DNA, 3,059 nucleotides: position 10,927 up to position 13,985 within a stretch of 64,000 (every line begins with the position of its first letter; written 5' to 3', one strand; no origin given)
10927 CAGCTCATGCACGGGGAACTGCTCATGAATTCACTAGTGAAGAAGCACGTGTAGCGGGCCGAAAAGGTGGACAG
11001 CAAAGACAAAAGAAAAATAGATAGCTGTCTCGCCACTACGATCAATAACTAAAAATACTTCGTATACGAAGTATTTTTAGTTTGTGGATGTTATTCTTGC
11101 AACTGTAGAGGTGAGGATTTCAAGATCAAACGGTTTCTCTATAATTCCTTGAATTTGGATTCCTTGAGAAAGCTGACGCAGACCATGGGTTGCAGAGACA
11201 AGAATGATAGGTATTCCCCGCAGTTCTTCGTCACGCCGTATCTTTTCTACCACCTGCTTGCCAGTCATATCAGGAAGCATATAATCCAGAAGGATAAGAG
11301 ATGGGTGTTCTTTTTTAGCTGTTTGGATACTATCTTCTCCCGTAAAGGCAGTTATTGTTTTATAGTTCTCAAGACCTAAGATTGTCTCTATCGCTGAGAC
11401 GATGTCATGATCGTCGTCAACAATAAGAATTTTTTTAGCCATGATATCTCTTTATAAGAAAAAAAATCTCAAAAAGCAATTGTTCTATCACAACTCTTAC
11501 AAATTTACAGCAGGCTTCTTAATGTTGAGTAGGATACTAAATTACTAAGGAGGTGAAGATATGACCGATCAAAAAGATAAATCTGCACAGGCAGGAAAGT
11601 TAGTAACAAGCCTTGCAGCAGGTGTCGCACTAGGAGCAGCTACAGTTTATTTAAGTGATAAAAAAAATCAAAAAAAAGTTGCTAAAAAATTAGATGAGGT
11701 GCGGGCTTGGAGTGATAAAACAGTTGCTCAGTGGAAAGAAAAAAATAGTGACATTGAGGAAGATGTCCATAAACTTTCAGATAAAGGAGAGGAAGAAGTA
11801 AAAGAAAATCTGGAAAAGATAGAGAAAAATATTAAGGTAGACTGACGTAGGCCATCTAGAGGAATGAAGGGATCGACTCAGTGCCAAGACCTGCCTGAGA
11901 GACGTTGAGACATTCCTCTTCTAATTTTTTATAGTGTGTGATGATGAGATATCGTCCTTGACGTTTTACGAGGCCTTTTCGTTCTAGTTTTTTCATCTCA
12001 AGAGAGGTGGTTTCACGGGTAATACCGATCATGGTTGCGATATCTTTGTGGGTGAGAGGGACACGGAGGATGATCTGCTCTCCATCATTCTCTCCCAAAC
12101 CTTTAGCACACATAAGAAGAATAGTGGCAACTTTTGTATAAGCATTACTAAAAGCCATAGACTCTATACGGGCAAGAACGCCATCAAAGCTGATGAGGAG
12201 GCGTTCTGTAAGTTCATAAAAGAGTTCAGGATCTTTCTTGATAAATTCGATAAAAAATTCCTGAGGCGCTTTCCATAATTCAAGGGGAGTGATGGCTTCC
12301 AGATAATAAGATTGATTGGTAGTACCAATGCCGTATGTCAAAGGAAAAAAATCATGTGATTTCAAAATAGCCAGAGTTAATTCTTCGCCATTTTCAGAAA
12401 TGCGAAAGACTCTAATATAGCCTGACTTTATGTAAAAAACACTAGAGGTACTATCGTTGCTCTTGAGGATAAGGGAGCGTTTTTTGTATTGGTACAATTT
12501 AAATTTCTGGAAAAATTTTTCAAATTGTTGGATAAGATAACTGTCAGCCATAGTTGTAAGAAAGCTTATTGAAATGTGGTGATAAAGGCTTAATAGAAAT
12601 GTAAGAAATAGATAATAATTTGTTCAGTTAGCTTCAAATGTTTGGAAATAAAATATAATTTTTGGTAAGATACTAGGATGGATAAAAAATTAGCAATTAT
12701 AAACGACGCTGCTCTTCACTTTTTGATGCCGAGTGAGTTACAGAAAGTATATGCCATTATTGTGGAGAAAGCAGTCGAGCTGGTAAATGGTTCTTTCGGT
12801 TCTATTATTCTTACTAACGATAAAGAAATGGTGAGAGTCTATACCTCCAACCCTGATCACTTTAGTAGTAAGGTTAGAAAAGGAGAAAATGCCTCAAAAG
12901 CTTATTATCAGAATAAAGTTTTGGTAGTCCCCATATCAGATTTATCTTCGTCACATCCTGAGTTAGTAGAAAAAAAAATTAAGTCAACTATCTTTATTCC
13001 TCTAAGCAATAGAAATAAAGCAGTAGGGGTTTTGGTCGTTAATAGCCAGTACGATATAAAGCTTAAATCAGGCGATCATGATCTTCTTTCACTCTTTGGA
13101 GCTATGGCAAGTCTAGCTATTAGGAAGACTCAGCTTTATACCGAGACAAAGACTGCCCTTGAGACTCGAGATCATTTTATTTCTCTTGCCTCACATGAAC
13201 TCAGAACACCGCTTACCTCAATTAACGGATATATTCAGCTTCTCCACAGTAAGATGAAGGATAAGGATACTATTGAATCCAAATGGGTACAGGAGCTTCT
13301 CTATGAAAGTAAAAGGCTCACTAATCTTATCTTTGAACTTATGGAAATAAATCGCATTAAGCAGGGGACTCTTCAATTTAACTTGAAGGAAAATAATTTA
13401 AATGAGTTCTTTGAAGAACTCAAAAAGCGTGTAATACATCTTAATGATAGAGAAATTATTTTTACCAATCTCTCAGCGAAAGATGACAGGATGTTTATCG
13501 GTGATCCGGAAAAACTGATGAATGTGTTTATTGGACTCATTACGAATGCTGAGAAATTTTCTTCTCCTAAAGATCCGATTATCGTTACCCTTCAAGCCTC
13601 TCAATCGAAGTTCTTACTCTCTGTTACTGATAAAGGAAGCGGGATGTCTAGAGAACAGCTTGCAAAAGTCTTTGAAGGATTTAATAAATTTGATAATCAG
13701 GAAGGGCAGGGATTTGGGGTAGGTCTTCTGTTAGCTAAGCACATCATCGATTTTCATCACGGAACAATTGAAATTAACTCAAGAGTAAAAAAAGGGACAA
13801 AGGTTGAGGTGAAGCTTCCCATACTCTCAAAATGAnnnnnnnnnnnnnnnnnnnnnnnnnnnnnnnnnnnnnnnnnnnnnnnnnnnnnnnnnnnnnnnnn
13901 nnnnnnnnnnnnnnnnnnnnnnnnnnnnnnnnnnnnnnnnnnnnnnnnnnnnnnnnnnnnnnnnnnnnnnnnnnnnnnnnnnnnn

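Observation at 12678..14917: Cytoplasmic GAF histidine kinase translationally coupled to a RecA/KaiC-like P-loop ATPase instead of a response regulator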

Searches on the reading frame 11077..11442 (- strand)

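Call 5: search_protein_families(library=pfam, proteins=[window:11077-11442:-], max_evalue=0.1)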
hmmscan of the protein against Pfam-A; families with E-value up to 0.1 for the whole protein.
window:11077-11442:- (121 aa): 2 families
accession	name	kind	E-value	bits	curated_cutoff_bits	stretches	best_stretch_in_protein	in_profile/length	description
PF00072.30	Response_reg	-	2.7e-20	73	30.2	1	5-114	1-110/111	Response regulator receiver domain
PF06490.17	FleQ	-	0.0033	18.2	22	1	4-112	1-101/108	Flagellar regulatory protein FleQ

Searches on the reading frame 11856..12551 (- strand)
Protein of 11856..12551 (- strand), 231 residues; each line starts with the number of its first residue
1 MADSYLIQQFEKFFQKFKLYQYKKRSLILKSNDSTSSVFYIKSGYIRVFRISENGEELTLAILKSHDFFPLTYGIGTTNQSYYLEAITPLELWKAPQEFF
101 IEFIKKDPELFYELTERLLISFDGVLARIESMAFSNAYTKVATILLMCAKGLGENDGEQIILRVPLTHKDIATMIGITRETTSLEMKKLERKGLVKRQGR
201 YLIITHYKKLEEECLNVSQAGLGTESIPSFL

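Call 5: search_protein_families(library=pfam, proteins=[window:11856-12551:-], max_evalue=0.1)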
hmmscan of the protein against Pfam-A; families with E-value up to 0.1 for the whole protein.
window:11856-12551:- (231 aa): 10 families
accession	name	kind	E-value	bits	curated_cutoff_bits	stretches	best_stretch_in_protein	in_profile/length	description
PF13545.12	HTH_Crp_2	-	2.4e-16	59.9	27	1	140-212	2-69/70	Crp-like helix-turn-helix domain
PF00027.35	cNMP_binding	-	4.8e-14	52.5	27.5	1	21-107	3-89/89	Cyclic nucleotide-binding domain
PF00325.26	Crp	-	0.00012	22.2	21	1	165-194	2-31/32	Bacterial regulatory proteins, crp family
PF12802.13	MarR_2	-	0.00025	21.6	27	1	161-198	14-53/61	MarR family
PF01047.28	MarR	-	0.00039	20.7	24.6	1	165-198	17-50/59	MarR family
PF13412.12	HTH_24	-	0.00051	20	21.9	1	166-196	18-48/48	Winged helix-turn-helix DNA-binding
PF01978.25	TrmB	-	0.00092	19.5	25.6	1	163-200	20-58/68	Sugar-specific transcriptional regulator TrmB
PF04545.22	Sigma70_r4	-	0.037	14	24.1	1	165-183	20-38/50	Sigma-70, region 4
PF08222.17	HTH_CodY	-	0.071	13.2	27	0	166-198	5-37/61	CodY helix-turn-helix domain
PF25213.1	HVO_A0261_N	-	0.087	13.2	35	0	165-201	24-60/86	HVO_A0261 N-terminal domain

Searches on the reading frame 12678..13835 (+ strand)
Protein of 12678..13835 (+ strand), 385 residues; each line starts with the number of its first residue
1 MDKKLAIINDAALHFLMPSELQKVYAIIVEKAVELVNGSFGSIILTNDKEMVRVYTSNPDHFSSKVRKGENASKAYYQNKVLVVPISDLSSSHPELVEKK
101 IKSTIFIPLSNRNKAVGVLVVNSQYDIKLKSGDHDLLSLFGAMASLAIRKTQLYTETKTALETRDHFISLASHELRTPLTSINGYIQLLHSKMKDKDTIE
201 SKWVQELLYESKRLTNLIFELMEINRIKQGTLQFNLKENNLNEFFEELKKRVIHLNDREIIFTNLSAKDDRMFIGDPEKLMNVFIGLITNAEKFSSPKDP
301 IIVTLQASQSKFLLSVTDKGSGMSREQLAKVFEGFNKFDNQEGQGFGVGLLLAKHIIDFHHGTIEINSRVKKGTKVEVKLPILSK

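Call 5: search_protein_families(library=pfam, proteins=[window:12678-13835:+], max_evalue=0.1)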
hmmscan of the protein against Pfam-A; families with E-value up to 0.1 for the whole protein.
window:12678-13835:+ (385 aa): 7 families
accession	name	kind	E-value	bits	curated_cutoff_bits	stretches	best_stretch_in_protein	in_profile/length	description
PF02518.31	HATPase_c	-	1.7e-21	77.2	26.4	1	275-382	1-109/111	Histidine kinase-, DNA gyrase B-, and HSP90-like ATPase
PF00512.31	HisKA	-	5e-12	46.1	26.9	1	164-230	2-66/66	His Kinase A (phospho-acceptor) domain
PF13185.12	GAF_2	-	3e-09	37.6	28.6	1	20-148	3-135/136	GAF domain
PF01590.32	GAF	-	5.5e-07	30.6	22.4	1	20-148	1-133/133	GAF domain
PF13492.12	GAF_3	-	1.5e-05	25.8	27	1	21-149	2-128/129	GAF domain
PF13581.12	HATPase_c_2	-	0.015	15.8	27.4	1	295-376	47-123/127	Histidine kinase-like ATPase domain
PF00949.27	Peptidase_S7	-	0.095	13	20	0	30-56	88-114/131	Peptidase S7, Flavivirus NS3 serine protease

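Call 6: search_protein_families(library=ncbifam, proteins=[window:12678-13835:+], max_evalue=1)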
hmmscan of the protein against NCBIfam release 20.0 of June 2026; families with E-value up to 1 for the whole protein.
window:12678-13835:+ (385 aa): 85 families (the best 25 are shown)
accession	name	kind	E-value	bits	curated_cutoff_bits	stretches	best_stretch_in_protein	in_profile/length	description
NF046044.1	PnpS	equivalog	2e-45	155.5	400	1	155-381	161-390/390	two-component system histidine kinase PnpS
TIGR02966.1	phoR_proteo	equivalog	4.1e-44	150.9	334.2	1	155-379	105-332/333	phosphate regulon sensor histidine kinase PhoR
NF033092.0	HK_WalK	equivalog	1.3e-40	139.6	725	1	155-382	363-594/594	cell wall metabolism sensor histidine kinase WalK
NF033091.0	HK_VanS_ACDEFG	equivalog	2e-39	135.4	400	1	110-381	23-293/293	vancomycin resistance histidine kinase VanS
NF047874.1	MASE3_PAS_HK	subfamily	1.7e-36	126.3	560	1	152-382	386-625/655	MASE3 domain-containing sensor histidine kinase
NF008468.0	PRK11360.1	equivalog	2.9e-31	108.5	646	1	172-384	404-610/616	two-component system sensor histidine kinase AtoS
NF006800.0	PRK09303.1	equivalog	5.8e-31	107.8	342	1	156-384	143-379/383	histidine kinase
NF041210.1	his_kin_PieS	equivalog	2.3e-29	102.7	850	1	110-384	195-472/474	two component system sensor histidine kinase PieS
NF041880.1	EPS_EpsF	equivalog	7.4e-29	100.6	900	1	158-374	268-483/492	response regulator EpsF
NF041735.1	hist_kin_RppB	equivalog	1e-28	100.3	400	1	165-381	217-438/438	two-component system sensor histidine kinase RppB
NF008312.0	PRK11100.1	equivalog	3e-28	98.9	356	1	161-382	250-474/477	two-component system sensor histidine kinase CreC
NF040691.1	MtrAB_MtrB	equivalog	2.9e-27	95.9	450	1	155-381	262-491/507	MtrAB system histidine kinase MtrB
NF045900.1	HisKinCpxALeg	equivalog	2.9e-26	92.2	800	1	157-382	224-451/451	two-component system sensor histidine kinase CpxA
NF033093.1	HK_VicK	exception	3e-26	92.1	680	1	156-381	201-434/448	cell wall metabolism sensor histidine kinase VicK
NF041947.1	LuxQ_Vibrio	equivalog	4.4e-26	91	1200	1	156-382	464-696/843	quorum-sensing autoinducer 2 sensor kinase/phosphatase LuxQ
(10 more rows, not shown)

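Call 7: search_protein_families(library=padloc, proteins=[window:12678-13835:+], max_evalue=1)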
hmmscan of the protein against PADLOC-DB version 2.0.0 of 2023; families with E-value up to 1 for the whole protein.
window:12678-13835:+ (385 aa): 2 families
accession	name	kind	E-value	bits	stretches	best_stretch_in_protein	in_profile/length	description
PDLC04647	PDC-M43B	-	5e-06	23.8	1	276-372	224-323/347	-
PDLC00245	LmuA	-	0.01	13.3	1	114-164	135-185/384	DUF4297 domain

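Call 72: search_solved_structures(query=window:12678-13835:+, max_evalue=1e-10)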
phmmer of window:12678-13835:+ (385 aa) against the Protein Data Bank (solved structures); distinct sequences matched with E-value up to 1e-10: 28.
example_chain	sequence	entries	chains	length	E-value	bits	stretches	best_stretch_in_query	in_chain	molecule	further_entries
6paj_A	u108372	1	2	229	2e-27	99.5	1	164-381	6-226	Sensor protein SrrB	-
4jas_A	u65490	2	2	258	6.8e-24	87.9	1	163-381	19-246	Histidine kinase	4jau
4i5s_A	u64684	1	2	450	9.8e-24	87.3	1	156-381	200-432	Putative histidine kinase CovS; VicK-like protein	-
5uht_A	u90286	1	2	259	6.8e-23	84.6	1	163-381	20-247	Sensor histidine kinase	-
2c2a_A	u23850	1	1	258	6.8e-23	84.6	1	163-381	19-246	SENSOR HISTIDINE KINASE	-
3dge_A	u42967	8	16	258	6.8e-23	84.6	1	163-381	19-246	Sensor protein | Histidine kinase | Sensor histidine kinase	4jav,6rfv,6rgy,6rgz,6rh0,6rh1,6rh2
5c93_A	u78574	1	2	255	1.5e-22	83.4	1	160-381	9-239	Histidine kinase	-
4u7n_A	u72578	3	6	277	1.5e-22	83.4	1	156-381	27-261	Histidine protein kinase sensor protein | Histidine kinase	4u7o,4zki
6azr_A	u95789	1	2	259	3.3e-22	82.3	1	163-381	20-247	Sensor histidine kinase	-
6rh7_A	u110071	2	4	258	1.6e-21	80.1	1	163-381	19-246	Sensor histidine kinase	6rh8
8u4x_A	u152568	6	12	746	2.3e-18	69.7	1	156-382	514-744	histidine kinase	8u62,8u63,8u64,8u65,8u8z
7z8n_A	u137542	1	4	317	3.3e-18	69.2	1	146-380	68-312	Histidine kinase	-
9rcc_A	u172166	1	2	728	9.3e-18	67.7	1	163-369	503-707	Bacteriophytochrome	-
9eut_A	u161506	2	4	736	9.5e-18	67.6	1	163-369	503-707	Bacteriophytochrome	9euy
9jfj_A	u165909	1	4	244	2.2e-17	66.5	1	156-382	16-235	Sensor histidine kinase ZraS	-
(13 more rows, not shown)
